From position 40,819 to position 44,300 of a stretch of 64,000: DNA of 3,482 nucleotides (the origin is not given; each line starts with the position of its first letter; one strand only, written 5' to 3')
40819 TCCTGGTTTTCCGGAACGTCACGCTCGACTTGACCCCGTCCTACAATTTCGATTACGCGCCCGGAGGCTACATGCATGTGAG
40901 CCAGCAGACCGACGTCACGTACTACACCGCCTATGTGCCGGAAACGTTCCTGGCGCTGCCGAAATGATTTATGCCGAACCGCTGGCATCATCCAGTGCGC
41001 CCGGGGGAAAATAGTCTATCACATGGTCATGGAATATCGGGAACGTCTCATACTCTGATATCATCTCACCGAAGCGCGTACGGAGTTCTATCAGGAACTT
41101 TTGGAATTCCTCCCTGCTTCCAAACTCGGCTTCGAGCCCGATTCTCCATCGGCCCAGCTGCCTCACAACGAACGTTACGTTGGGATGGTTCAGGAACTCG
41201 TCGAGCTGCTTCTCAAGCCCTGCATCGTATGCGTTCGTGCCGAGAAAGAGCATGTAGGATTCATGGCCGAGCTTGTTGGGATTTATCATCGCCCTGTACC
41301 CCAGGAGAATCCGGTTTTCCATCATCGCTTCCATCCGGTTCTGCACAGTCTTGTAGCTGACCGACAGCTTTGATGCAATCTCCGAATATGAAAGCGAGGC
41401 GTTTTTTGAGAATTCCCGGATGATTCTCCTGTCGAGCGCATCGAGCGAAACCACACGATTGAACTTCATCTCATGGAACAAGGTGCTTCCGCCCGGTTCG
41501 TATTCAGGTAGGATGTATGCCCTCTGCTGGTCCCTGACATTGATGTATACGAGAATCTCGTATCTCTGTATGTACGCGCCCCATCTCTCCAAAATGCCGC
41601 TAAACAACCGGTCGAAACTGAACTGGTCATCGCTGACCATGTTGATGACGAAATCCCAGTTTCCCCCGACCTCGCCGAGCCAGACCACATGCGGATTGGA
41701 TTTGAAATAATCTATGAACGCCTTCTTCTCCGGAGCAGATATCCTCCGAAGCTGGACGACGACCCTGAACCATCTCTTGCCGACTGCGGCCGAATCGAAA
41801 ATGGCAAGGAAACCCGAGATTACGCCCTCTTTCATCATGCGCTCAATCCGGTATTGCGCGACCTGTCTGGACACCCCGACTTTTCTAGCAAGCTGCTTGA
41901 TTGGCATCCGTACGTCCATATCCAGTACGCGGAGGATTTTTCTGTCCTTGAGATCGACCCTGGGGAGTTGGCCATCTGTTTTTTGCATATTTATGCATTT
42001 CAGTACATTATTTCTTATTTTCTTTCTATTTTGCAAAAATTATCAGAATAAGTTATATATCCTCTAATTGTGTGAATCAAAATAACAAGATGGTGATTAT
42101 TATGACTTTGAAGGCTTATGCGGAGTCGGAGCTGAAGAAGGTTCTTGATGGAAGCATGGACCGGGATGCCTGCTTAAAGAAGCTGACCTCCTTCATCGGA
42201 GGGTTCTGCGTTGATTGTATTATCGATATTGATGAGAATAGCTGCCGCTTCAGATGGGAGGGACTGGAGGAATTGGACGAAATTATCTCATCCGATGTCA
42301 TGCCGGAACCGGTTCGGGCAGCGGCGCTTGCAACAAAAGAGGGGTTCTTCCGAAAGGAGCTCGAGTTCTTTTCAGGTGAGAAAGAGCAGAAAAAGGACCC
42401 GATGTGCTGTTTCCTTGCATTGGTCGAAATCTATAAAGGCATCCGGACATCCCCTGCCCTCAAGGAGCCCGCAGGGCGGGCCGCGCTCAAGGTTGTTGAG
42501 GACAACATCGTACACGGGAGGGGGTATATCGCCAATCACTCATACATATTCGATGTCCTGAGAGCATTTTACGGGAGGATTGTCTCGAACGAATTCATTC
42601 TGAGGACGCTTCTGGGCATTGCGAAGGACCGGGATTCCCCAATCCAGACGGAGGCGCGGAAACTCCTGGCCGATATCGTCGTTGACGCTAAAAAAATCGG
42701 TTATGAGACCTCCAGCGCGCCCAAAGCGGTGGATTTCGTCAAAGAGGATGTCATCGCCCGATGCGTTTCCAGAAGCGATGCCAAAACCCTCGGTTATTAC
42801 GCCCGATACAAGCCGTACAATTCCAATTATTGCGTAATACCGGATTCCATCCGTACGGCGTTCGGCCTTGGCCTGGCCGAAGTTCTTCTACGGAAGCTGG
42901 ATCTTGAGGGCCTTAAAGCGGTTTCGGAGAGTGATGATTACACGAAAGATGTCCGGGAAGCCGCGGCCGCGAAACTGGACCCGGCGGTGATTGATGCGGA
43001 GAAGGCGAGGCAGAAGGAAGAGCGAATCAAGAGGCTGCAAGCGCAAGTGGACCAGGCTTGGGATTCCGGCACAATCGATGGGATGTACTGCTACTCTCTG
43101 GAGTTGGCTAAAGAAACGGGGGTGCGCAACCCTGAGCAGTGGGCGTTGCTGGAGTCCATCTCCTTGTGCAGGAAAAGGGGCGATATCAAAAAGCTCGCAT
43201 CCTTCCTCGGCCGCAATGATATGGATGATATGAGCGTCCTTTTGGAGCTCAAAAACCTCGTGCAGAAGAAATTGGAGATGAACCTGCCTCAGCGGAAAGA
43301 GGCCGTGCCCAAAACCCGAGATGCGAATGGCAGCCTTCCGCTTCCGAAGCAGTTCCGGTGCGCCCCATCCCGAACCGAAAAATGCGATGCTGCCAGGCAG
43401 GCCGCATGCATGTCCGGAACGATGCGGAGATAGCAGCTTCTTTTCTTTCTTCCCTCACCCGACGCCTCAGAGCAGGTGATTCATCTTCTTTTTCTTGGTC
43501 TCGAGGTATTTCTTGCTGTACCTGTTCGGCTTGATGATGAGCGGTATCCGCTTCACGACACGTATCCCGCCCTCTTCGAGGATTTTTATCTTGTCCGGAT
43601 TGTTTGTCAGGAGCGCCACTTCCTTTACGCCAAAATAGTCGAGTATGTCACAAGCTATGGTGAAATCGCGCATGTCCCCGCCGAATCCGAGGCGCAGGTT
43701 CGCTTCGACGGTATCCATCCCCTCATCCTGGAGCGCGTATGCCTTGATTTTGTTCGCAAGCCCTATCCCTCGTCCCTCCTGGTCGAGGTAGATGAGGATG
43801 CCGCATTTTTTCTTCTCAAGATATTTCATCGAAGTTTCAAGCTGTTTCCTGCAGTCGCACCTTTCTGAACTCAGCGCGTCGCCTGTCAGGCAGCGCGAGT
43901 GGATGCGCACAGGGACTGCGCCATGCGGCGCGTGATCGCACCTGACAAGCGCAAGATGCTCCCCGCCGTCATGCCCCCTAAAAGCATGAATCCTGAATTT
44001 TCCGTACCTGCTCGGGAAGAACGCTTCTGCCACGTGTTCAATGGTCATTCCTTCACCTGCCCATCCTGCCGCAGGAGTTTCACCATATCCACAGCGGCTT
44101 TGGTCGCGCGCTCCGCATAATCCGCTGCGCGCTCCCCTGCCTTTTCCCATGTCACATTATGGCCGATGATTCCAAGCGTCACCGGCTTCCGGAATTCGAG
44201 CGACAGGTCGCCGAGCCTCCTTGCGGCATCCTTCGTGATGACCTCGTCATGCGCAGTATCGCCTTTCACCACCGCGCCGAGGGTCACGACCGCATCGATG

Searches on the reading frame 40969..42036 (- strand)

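Call 14: search_protein_families(library=ncbifam, proteins=[window:40969-42036:-], max_evalue=0.00001)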
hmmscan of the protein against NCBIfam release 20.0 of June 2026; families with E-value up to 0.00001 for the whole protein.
window:40969-42036:- (355 aa): 8 families
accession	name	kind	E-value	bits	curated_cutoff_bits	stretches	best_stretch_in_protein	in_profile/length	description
NF053758.1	ChrTpTrnRegChrS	equivalog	6.1e-25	87.8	250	2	195-317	9-130/158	chromate efflux transcriptional regulator ChrS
NF008384.0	PRK11179.1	equivalog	7.7e-20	71.3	227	2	196-317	5-126/153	transcriptional regulator AsnC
NF008370.0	PRK11169.1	equivalog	3.3e-16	59.4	233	2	190-258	4-72/164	leucine-responsive transcriptional regulator Lrp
NF040820.1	trans_reg_LrpA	equivalog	8.3e-16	58.2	250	1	198-259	2-63/141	HTH-type transcriptional regulator LrpA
NF041395.1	TranRegLrpA1_Halo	equivalog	2.3e-14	53.6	250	1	198-262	3-67/142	HTH-type transcriptional regulator LrpA1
NF040947.1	trans_reg_LysM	equivalog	1.3e-13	50.9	180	1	27-133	1-103/136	HTH-type transcriptional regulator LysM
NF041396.1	TranRegLrp_Halo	equivalog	1.7e-11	44.2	190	0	199-261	4-66/149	HTH-type transcriptional regulator Lrp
NF040708.3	Siroheme_Dcarb_AhbA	equivalog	1.7e-08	34.4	140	0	42-88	15-61/144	siroheme decarboxylase subunit alpha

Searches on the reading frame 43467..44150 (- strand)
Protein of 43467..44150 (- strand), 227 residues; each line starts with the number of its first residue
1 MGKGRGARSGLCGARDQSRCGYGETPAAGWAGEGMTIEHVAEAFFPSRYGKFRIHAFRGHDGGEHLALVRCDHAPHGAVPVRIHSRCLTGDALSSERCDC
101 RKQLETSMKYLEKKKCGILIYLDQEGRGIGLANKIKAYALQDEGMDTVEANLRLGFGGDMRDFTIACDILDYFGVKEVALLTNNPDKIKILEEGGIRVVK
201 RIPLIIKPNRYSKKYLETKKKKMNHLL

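Call 40: search_protein_families(library=pfam, proteins=[window:43467-44150:-], max_evalue=0.001)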
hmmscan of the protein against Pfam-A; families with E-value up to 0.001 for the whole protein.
window:43467-44150:- (227 aa): 1 family
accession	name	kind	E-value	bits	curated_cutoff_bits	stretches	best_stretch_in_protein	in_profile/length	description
PF00925.25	GTP_cyclohydro2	-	8.4e-61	204.8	23.3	1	39-203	2-165/165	GTP cyclohydrolase II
